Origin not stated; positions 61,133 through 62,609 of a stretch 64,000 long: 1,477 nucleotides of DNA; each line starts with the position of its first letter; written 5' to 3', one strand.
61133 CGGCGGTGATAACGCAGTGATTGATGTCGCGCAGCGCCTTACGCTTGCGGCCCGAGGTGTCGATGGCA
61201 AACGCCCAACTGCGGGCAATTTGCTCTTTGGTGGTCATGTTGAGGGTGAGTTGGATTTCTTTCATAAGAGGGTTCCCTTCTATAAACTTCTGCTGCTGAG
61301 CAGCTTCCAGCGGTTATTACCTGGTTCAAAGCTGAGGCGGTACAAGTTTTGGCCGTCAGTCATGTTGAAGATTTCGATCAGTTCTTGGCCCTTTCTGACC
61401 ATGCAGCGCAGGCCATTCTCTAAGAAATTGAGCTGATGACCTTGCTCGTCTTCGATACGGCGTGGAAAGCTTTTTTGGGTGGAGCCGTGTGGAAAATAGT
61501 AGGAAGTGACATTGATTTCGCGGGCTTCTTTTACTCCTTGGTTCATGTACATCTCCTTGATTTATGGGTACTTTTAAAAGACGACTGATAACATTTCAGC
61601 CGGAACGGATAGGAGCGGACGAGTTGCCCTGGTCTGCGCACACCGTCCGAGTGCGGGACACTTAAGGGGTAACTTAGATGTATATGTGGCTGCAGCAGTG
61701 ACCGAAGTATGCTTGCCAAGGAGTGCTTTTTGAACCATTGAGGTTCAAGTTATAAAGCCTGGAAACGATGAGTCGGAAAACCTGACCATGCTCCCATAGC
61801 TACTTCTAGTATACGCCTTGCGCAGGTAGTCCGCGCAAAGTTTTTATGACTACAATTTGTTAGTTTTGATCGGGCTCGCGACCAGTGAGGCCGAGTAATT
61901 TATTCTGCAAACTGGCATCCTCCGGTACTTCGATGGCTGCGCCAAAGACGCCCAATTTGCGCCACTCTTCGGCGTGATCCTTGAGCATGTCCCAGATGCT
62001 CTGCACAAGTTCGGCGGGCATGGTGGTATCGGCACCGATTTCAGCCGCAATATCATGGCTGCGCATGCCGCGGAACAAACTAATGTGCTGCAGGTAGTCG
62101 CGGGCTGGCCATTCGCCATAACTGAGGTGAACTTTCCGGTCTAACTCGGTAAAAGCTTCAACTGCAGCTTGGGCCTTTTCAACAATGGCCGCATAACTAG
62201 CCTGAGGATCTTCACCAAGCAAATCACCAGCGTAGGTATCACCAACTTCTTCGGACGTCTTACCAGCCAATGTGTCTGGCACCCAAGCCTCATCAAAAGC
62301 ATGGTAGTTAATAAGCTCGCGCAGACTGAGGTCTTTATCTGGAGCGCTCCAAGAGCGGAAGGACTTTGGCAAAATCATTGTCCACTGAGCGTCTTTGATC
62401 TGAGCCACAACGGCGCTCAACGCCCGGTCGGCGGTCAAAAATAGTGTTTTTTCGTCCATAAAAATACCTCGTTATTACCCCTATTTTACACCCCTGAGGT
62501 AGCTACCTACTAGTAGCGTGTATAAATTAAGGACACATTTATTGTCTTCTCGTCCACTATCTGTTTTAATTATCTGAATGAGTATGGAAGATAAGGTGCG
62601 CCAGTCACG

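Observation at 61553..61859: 307-nt ORF-free structured region ending in a plus-strand-only terminator: candidate ncRNA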

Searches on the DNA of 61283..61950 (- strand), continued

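Call 69: search_with_rna_model(model_id=R1, source=L019, start=4100, end=4700, max_evalue=1, filters=off, show_alignments=1)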
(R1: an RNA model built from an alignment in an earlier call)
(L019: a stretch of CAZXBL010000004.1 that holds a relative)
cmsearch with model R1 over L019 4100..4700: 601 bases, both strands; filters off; matches with E-value up to 1: 5.
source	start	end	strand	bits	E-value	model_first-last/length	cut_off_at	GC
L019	4398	4544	-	23.3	9.3e-07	1-237/237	no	0.39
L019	4382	4438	+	9.5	0.0026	1-237/237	no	0.28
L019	4254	4284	-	1.9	0.2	1-237/237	no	0.48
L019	4183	4189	+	0.2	0.52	131-137/237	no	0.57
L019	4585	4612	+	-0.5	0.77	173-199/237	no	0.64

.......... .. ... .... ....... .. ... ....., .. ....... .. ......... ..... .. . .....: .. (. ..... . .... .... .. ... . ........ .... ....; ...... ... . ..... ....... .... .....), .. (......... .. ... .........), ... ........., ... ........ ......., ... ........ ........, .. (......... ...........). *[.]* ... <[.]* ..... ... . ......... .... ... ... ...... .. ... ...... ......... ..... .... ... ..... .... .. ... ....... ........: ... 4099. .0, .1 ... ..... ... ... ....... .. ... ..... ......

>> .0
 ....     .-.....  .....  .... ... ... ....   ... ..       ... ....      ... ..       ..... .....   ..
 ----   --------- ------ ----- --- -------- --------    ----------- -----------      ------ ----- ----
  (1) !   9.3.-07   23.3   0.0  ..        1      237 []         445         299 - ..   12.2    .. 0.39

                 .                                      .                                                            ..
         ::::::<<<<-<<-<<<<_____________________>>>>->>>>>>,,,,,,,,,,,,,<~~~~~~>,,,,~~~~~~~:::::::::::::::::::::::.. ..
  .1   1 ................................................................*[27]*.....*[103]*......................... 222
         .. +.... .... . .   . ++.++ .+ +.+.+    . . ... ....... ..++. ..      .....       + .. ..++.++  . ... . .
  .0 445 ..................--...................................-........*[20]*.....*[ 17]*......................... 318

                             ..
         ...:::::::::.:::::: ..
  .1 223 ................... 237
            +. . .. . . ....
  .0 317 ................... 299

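Call 71: search_with_rna_model(model_id=R1, source=L020, start=5150, end=6267, max_evalue=1, filters=off, show_alignments=1)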
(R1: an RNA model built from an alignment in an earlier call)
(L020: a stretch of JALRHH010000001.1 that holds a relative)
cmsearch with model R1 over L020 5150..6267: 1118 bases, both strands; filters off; matches with E-value up to 1: 4.
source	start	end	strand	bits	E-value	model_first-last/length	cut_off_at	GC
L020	5608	5756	-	12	0.0012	1-237/237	no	0.37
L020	6145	6163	+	2.6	0.24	1-237/237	no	0.37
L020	6158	6180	-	1.5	0.46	1-237/237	no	0.3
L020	5583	5596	+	1.4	0.49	1-237/237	no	0.29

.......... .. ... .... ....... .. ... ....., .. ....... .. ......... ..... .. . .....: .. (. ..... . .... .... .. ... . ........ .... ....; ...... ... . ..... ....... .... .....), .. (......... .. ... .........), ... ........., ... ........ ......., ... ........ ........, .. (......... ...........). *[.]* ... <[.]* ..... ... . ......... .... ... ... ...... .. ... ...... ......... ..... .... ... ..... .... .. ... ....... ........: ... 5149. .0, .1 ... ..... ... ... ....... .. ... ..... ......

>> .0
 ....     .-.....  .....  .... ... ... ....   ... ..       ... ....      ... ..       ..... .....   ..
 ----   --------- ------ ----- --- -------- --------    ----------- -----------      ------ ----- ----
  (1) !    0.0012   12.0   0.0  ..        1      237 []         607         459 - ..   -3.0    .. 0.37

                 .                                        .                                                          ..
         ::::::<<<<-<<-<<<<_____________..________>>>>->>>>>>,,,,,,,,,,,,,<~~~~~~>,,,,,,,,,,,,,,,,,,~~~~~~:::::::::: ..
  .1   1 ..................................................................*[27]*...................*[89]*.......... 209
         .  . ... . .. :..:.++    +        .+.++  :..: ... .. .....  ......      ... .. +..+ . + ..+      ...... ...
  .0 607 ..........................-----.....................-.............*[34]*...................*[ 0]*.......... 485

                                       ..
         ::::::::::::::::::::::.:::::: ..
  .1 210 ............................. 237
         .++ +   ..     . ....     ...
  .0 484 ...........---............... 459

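Call 81: search_with_rna_model(model_id=R2, sources=[L002, L003, L004, L005, L006, L007, L008, L009, L010, L011, L012, L013, L014, L016, L017, L018, L019, L020, L021, L022, L023, L024, L025, L026, L027, L028, L029, L032, L034, L035, L036, L037, L038], max_evalue=0.05)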
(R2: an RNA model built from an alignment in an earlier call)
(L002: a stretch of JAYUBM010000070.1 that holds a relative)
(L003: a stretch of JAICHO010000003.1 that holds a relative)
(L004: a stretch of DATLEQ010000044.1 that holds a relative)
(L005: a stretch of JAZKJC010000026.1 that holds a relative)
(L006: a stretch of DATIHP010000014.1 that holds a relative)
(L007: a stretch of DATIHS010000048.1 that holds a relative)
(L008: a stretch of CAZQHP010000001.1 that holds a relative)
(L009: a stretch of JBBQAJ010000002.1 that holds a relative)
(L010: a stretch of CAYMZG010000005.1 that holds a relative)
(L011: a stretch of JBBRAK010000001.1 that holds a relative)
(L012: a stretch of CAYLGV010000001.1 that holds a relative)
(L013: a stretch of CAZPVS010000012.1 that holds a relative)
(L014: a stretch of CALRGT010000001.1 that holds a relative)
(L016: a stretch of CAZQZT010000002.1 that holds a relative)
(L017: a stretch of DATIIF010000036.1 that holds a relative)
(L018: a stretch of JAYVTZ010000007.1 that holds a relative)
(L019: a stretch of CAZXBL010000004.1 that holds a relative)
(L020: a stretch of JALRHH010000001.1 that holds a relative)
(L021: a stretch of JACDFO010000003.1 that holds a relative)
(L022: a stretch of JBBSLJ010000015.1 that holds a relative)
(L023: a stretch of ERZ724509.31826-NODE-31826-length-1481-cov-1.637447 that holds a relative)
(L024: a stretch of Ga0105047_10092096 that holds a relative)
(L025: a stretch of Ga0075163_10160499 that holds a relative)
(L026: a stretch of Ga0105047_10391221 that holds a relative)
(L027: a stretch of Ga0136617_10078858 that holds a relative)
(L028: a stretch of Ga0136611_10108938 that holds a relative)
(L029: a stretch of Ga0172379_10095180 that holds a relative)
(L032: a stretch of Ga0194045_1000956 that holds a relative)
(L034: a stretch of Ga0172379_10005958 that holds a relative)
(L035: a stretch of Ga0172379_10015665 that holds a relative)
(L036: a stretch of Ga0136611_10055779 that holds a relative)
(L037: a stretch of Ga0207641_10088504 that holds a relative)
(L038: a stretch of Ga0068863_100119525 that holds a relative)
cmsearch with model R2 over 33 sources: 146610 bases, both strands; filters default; matches with E-value up to 0.05: 33.
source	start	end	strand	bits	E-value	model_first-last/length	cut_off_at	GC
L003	2766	2825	+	61.4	2.1e-12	1-58/58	no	0.45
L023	158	214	+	54.8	9.1e-11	1-58/58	no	0.39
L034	1251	1308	+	52.9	2.8e-10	1-58/58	no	0.48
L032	498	553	+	51.4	6.7e-10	1-58/58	no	0.39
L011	2751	2809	+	50.5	1.1e-09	1-58/58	no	0.44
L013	2756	2811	+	50.3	1.2e-09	1-58/58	no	0.5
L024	619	675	+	50.3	1.3e-09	1-58/58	no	0.44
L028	888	945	+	49.2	2.3e-09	1-58/58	no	0.38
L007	2792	2846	+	48.7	3.1e-09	1-58/58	no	0.49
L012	2731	2800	+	48.6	3.4e-09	1-58/58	no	0.51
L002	1582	1638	+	48.3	4e-09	1-58/58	no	0.39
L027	410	469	+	47.9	5.1e-09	1-58/58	no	0.47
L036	76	131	+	45.9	1.6e-08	1-58/58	no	0.43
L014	2761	2816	+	45.7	1.7e-08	1-58/58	no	0.45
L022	2552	2607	+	44.3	4e-08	1-58/58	no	0.45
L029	788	847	+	43.8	5.2e-08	1-58/58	no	0.38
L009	2758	2816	+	43.4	6.8e-08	1-58/58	no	0.47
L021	2552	2607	+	43.2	7.4e-08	1-58/58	no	0.46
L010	2726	2795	+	41.9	1.6e-07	1-58/58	no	0.53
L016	2750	2811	+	41.1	2.5e-07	1-58/58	no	0.44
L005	2591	2648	+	40.9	2.8e-07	1-58/58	no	0.41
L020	2797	2850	+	40.1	4.5e-07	1-58/58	no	0.44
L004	1724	1778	+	39.4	6.8e-07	1-58/58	no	0.44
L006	2796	2852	+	39.2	7.6e-07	1-58/58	no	0.54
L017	2756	2805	+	38.9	9.1e-07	1-58/58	no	0.48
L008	2757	2806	+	37.1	2.5e-06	1-58/58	no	0.46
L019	4492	4544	-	37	2.7e-06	1-58/58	no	0.45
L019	1807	1856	+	34.5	1.1e-05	1-58/58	no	0.48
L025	935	979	+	34.1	1.4e-05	1-58/58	no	0.44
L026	850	896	+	34.1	1.4e-05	1-58/58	no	0.45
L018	2740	2799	+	33.5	2e-05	1-58/58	no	0.52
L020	5705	5756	-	33.4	2.2e-05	1-58/58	no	0.42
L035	1279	1326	+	29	0.00027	1-58/58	no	0.48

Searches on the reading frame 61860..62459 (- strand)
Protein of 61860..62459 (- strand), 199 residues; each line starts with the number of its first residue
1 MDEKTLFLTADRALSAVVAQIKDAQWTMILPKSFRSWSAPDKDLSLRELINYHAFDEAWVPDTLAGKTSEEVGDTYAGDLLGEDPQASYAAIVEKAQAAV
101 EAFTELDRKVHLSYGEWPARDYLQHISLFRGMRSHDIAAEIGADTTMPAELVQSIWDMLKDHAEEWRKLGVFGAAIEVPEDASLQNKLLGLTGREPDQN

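Call 6: search_protein_families(library=pfam, proteins=[window:61860-62459:-], max_evalue=0.01)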
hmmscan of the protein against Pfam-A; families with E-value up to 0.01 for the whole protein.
window:61860-62459:- (199 aa): 0 families

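Call 11: find_encoding_contigs(protein=window:61863-62459:-, flank=3000, max_places=10)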
Protein window:61863-62459:- (199 aa): 1 contig read that carries it; 1 place shown.
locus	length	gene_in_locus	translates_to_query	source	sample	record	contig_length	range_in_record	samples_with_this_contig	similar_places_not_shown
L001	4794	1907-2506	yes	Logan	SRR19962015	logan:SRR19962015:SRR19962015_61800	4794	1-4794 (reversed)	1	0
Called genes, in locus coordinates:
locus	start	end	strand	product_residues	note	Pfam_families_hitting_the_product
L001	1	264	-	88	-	?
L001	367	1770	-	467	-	PF00742:Homoserine_dh (faint)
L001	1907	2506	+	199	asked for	-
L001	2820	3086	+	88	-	-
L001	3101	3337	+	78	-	PF00817:IMS (weak)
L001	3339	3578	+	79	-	-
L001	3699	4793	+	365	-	?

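Call 31: search_protein_families(library=ncbifam, proteins=[window:61863-62459:-], max_evalue=0.1)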
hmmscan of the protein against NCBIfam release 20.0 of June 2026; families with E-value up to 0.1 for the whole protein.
window:61863-62459:- (199 aa): 1 family
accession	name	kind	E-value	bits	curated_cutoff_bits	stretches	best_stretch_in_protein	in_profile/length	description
TIGR03086.1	TIGR03086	subfamily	4.6e-21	75.6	83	1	10-194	4-180/180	TIGR03086 family metal-binding protein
